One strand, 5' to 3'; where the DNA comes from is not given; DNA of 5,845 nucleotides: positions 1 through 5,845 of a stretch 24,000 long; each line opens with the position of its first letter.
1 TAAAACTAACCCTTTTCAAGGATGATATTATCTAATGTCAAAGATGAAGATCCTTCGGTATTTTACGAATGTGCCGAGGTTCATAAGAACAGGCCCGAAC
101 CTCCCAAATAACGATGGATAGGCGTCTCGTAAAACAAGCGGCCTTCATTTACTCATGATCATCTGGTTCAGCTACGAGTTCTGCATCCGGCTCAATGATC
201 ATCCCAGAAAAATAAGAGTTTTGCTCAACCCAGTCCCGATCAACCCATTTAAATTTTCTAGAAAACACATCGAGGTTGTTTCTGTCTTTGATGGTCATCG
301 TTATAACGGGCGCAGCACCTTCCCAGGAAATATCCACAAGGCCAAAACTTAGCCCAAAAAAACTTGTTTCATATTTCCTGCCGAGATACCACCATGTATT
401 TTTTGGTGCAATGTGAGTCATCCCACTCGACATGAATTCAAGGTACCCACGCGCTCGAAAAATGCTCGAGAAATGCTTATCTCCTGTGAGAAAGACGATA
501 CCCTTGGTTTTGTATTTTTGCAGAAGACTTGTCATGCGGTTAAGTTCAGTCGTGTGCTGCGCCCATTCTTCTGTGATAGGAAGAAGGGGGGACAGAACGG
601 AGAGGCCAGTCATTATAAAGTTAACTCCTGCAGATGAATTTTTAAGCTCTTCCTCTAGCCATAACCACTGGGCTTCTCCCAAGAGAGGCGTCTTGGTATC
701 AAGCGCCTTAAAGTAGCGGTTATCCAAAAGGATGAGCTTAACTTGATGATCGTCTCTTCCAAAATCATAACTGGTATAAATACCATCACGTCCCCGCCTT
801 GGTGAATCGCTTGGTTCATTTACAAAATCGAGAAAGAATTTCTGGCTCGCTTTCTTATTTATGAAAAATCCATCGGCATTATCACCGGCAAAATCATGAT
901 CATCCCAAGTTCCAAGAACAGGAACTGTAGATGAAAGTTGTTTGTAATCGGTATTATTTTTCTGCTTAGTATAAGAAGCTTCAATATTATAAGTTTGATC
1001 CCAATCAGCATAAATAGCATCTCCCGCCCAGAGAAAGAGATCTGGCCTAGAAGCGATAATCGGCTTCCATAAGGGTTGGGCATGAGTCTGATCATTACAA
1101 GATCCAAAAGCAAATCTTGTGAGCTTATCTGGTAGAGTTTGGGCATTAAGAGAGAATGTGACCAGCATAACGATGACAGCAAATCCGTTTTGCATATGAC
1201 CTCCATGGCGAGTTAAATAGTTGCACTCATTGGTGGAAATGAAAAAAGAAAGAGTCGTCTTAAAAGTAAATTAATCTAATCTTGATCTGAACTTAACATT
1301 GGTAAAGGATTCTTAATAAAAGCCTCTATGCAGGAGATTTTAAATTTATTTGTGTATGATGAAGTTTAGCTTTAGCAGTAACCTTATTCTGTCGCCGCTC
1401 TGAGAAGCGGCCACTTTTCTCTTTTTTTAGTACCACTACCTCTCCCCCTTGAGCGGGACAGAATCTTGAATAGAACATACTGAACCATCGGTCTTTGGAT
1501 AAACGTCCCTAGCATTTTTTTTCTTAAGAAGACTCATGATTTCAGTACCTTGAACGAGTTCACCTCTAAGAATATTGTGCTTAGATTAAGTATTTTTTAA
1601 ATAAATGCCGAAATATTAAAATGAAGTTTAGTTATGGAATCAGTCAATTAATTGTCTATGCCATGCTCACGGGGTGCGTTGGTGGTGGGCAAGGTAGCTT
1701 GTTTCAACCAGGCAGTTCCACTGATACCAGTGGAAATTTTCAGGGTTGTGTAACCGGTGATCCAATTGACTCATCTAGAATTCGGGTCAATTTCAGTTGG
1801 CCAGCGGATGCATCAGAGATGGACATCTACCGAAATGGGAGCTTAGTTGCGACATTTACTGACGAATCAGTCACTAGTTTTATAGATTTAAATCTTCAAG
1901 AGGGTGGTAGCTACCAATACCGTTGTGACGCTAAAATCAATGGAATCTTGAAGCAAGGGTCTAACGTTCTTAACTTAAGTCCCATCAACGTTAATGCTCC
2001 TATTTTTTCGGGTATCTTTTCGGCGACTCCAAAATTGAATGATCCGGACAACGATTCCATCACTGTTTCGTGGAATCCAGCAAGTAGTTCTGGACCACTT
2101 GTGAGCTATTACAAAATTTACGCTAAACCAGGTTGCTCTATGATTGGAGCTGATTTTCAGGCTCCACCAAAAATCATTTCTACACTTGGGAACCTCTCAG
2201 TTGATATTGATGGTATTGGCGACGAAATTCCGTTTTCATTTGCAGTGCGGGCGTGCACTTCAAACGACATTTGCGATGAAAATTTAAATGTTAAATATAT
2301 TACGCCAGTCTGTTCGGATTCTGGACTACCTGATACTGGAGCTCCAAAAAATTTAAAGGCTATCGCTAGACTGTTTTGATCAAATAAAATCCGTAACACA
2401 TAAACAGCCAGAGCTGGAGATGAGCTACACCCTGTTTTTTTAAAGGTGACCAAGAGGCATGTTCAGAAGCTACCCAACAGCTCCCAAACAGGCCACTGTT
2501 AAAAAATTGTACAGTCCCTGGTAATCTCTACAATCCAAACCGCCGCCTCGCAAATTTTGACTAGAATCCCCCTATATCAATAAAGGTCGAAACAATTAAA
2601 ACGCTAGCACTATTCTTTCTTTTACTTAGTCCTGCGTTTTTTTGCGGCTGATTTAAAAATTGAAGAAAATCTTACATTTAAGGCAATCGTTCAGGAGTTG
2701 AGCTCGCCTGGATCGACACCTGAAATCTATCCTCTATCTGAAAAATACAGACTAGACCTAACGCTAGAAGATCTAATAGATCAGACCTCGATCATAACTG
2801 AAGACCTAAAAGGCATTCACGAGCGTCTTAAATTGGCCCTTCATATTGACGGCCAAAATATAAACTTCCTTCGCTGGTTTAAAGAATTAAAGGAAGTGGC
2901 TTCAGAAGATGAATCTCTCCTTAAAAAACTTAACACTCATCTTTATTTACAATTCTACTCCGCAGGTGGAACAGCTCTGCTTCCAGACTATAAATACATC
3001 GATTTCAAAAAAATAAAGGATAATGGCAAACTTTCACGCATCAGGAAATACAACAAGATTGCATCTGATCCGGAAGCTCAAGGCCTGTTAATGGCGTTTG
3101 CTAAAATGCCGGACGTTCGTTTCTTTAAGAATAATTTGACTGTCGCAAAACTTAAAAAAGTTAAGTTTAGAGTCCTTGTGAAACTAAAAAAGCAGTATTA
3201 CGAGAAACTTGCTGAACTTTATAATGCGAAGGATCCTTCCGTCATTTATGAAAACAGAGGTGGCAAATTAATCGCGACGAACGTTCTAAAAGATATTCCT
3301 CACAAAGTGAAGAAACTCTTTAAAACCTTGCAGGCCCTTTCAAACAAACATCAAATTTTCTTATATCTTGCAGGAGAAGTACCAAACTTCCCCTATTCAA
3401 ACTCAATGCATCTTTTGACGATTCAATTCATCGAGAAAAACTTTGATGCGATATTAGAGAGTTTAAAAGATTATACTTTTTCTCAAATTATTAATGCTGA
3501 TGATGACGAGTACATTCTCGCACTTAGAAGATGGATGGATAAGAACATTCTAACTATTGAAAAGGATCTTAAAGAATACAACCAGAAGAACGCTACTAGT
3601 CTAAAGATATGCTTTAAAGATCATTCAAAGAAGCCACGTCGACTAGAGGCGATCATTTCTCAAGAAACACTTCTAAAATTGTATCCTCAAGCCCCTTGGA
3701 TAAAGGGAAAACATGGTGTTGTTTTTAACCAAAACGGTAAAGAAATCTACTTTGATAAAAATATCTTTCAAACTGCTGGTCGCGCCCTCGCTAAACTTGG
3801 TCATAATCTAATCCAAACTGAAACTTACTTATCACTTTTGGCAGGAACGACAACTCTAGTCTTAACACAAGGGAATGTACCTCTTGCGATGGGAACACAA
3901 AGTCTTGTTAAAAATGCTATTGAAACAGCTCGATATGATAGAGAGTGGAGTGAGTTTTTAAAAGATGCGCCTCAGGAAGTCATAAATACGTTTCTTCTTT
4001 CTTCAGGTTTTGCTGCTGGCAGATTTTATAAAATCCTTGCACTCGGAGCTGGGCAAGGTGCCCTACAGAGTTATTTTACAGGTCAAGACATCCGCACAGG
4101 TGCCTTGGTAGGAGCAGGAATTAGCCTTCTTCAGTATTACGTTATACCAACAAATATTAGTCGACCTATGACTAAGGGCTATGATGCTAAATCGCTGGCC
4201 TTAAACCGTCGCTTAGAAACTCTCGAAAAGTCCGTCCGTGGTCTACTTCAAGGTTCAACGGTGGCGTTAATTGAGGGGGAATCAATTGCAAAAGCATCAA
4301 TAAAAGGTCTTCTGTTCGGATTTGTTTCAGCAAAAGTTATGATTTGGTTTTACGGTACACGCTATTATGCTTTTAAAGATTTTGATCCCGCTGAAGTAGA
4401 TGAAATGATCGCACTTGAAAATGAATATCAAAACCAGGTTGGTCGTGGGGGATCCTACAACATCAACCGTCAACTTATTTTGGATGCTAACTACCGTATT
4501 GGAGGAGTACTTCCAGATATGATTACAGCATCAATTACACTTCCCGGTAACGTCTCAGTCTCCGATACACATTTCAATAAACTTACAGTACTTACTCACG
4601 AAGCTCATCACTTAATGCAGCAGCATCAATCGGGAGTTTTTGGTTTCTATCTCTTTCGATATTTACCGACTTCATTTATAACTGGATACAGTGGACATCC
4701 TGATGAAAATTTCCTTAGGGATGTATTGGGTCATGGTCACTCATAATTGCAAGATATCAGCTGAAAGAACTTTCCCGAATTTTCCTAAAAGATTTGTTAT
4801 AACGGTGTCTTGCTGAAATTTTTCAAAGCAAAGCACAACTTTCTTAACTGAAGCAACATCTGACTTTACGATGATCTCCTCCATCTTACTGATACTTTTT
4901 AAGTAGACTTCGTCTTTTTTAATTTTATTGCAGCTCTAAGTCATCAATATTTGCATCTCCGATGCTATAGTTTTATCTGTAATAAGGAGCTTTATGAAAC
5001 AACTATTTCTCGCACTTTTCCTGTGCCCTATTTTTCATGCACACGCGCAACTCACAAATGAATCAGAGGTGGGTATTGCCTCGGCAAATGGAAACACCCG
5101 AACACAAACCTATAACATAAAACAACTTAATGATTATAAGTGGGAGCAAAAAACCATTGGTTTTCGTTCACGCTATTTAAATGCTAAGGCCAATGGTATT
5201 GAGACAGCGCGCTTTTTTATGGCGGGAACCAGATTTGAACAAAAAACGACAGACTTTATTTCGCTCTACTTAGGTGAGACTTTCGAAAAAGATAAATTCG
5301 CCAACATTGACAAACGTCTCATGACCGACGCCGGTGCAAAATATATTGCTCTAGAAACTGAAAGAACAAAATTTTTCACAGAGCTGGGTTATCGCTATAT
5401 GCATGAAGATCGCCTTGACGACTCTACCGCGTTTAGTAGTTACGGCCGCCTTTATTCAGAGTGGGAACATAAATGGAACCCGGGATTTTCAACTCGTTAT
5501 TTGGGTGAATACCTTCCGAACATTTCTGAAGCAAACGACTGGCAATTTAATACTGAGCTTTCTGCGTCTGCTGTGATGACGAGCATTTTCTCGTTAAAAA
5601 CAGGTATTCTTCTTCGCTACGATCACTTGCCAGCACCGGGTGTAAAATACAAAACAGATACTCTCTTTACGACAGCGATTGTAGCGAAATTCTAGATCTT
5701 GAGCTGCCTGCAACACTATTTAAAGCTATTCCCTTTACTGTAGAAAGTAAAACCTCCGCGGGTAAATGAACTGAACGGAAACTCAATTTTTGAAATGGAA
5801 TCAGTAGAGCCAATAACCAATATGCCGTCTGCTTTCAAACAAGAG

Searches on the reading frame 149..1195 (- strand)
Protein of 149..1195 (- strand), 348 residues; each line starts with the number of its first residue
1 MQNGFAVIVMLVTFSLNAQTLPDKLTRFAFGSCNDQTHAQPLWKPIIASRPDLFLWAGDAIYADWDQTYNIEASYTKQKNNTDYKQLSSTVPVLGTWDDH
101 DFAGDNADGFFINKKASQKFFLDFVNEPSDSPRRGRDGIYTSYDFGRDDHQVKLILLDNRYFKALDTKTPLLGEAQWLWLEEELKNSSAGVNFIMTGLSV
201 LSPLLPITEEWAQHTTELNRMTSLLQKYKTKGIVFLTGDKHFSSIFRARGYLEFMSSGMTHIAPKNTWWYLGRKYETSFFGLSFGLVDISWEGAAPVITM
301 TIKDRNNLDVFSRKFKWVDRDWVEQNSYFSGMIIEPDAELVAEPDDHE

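Call 5: search_protein_families(library=pfam, proteins=[window:149-1195:-], max_evalue=0.01)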
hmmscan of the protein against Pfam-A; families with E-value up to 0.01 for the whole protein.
window:149-1195:- (348 aa): 2 families
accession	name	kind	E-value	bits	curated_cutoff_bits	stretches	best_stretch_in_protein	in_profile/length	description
PF09423.15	PhoD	-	2.1e-15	57.1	27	1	28-247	1-270/343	PhoD-like phosphatase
PF00149.33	Metallophos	-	0.0072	17.2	21.5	0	44-235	23-185/191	Calcineurin-like phosphoesterase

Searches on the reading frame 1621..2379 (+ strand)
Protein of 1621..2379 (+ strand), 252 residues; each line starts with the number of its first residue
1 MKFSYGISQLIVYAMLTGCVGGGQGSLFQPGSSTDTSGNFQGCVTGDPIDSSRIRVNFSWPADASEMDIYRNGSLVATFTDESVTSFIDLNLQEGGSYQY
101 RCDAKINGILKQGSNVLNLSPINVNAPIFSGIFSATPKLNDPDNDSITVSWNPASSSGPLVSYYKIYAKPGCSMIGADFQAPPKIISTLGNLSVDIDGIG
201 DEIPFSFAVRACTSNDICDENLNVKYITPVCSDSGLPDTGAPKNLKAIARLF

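Call 5: search_protein_families(library=pfam, proteins=[window:1621-2379:+], max_evalue=0.01)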
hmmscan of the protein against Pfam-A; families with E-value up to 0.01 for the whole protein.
window:1621-2379:+ (252 aa): 1 family
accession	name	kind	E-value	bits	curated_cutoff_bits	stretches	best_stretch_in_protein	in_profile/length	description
PF00041.27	fn3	-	0.0044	17.6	25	0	142-214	11-71/84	Fibronectin type III domain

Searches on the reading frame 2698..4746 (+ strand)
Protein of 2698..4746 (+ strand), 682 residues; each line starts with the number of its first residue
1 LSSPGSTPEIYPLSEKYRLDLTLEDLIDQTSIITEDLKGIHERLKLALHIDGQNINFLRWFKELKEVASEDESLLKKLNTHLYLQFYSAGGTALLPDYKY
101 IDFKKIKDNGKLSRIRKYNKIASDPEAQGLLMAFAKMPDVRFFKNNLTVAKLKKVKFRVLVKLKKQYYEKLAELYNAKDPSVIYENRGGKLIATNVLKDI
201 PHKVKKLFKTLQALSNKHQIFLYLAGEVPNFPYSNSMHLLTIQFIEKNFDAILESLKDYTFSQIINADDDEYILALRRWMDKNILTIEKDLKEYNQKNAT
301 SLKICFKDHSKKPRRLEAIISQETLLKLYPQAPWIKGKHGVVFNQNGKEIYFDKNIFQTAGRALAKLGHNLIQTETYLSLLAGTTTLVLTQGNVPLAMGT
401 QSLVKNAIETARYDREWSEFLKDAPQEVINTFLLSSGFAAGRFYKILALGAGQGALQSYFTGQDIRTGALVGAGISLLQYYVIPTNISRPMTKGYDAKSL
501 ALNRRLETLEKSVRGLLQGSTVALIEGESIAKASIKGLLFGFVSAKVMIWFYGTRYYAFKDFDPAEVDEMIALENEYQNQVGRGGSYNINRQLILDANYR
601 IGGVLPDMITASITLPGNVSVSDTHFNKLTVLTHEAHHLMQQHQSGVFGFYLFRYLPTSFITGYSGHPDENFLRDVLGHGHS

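Call 5: search_protein_families(library=pfam, proteins=[window:2698-4746:+], max_evalue=0.01)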
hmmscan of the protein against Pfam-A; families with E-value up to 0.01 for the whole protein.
window:2698-4746:+ (682 aa): 1 family
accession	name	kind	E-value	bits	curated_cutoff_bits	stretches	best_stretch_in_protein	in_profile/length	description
PF17647.6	DUF5518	-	0.0091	16.6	27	0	516-557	31-72/116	Family of unknown function (DUF5518)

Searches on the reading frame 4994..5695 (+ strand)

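Call 5: search_protein_families(library=pfam, proteins=[window:4994-5695:+], max_evalue=0.01)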
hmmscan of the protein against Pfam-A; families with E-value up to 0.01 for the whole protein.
window:4994-5695:+ (233 aa): 1 family
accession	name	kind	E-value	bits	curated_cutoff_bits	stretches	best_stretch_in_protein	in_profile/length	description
PF04338.18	DUF481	-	9.2e-30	104.7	21.1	1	25-233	2-210/210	Protein of unknown function, DUF481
